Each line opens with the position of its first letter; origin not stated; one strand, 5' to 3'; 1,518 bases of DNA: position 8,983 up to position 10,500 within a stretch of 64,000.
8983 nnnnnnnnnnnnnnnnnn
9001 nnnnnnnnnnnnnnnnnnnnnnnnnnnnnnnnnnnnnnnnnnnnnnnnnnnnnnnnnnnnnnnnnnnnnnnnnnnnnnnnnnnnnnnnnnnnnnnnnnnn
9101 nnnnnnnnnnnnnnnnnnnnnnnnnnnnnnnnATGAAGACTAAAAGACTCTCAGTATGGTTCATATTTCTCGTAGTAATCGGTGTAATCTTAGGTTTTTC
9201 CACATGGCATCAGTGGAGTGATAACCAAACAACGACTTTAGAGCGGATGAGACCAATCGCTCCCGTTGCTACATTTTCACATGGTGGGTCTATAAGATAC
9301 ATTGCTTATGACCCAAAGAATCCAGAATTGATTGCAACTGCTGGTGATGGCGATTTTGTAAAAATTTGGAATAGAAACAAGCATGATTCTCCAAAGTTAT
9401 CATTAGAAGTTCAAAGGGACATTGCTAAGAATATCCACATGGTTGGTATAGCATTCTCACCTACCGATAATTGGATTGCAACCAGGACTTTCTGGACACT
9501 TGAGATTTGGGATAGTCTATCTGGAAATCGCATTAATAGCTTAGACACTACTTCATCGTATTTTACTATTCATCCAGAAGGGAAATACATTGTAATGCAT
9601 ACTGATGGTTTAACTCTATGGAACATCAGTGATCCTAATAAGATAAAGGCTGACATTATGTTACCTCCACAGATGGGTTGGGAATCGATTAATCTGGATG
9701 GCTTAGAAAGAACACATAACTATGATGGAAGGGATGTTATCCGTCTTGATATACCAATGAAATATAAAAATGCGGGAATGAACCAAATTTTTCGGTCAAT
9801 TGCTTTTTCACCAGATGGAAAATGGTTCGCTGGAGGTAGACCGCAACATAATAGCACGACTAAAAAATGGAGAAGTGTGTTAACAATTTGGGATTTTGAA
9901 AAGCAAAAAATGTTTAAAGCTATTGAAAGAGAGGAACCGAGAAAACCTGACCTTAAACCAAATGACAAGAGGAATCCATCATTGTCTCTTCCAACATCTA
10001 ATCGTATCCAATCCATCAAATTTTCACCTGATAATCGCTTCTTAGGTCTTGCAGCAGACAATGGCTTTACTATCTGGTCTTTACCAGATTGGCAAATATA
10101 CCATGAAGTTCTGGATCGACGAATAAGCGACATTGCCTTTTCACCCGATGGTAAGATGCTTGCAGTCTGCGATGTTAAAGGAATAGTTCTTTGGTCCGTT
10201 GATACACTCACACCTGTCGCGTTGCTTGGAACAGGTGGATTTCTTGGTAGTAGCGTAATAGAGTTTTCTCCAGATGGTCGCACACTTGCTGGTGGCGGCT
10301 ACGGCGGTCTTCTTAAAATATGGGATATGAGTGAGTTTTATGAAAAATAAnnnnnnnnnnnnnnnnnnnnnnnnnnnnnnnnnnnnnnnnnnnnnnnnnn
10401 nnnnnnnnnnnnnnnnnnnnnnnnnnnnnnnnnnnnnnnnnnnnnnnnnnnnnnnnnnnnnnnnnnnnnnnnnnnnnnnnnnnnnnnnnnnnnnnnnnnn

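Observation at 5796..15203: Tandem array of five membrane-anchored beta-propeller paralogues in two architectures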

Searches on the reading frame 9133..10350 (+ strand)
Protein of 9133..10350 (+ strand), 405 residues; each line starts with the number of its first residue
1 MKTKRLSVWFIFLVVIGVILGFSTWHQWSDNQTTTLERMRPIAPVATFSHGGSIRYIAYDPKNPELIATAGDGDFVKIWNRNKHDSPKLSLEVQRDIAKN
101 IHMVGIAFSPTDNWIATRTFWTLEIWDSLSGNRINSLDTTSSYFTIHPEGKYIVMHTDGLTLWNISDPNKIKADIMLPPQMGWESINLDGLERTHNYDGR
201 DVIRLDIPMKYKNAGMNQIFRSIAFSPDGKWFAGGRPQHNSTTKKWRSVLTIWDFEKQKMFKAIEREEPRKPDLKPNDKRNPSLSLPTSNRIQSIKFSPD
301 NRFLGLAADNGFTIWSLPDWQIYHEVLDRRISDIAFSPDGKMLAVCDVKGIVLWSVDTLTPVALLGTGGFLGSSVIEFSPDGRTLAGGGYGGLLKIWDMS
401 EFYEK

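Call 5: search_protein_families(library=pfam, proteins=[window:9133-10350:+], max_evalue=0.1)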
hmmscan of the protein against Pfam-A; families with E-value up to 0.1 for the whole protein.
window:9133-10350:+ (405 aa): 29 families (the best 25 are shown)
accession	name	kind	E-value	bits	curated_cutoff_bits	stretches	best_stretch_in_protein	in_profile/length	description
PF25174.1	Beta-prop_THOC3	-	5.4e-24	85.1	305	3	290-363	172-249/272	THOC3 beta-propeller domain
PF00400.38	WD40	-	1.5e-21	76.3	27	1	376-398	17-39/39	WD domain, G-beta repeat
PF24817.1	WD40_WDHD1_1st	-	1.1e-17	64.6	109.9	3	333-400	183-252/291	WDHD1 first WD40 domain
PF24814.1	WD40_Prp19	-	1.4e-15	57.5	320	2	289-399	91-206/281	Prp19 WD40 domain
PF23414.1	Beta-prop_EML_2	-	1.5e-13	51.1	90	1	280-350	30-103/266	Echinoderm microtubule-associated protein second beta-propeller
PF24807.1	WD40_CDC20-Fz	-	1.8e-10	41.1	200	2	288-401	50-166/292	CDC20/Fizzy WD40 domain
PF25175.1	Beta-prop_WDR5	-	1.6e-09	37.9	250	1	291-399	12-123/296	WDR5 beta-propeller domain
PF25460.1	Beta-prop_Aladin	-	1e-08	35.2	171.1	1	329-401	111-184/340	Aladin seven-bladed propeller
PF07676.18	PD40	-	3.5e-08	33.6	20.9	0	220-233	11-24/38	WD40-like Beta Propeller Repeat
PF21029.3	RMC1_N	-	3.4e-07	30.8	27.3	1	275-307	25-57/119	Regulator of MON1-CCZ1 complex, N-terminal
PF25168.1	Beta-prop_WDR36-Utp21_2nd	-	4.1e-07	30.1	84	1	289-359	240-314/335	WDR36/Utp21 second beta-propeller domain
PF24105.1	Beta-prop_CAF1B_HIR1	-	1.5e-06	27.9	80.5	0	66-117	35-87/383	CAF1B/HIR1 beta-propeller domain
PF25173.1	Beta-prop_WDR3_1st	-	2.2e-06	27.9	154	1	323-400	22-101/184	WDR3 first beta-propeller domain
PF12894.13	ANAPC4_WD40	-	3.5e-06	27.6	22.9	1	320-352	30-62/91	Anaphase-promoting complex subunit 4 WD40 domain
PF23409.1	Beta-prop_EML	-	4.3e-06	26.9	88.2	0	221-266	13-59/267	Echinoderm microtubule-associated protein first beta-propeller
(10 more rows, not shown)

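Call 6: search_protein_families(library=ncbifam, proteins=[window:9133-10350:+], max_evalue=0.1)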
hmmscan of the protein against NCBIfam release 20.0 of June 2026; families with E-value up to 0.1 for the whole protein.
window:9133-10350:+ (405 aa): 1 family
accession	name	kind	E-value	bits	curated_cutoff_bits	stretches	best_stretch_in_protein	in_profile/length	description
NF052340.1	hydrazine_beta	equivalog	0.06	12.4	560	0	333-356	166-190/372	hydrazine synthase subunit beta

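Call 34: search_protein_families(library=padloc, proteins=[window:9133-10350:+], max_evalue=0.001)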
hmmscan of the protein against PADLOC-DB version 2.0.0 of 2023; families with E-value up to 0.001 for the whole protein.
window:9133-10350:+ (405 aa): 0 families
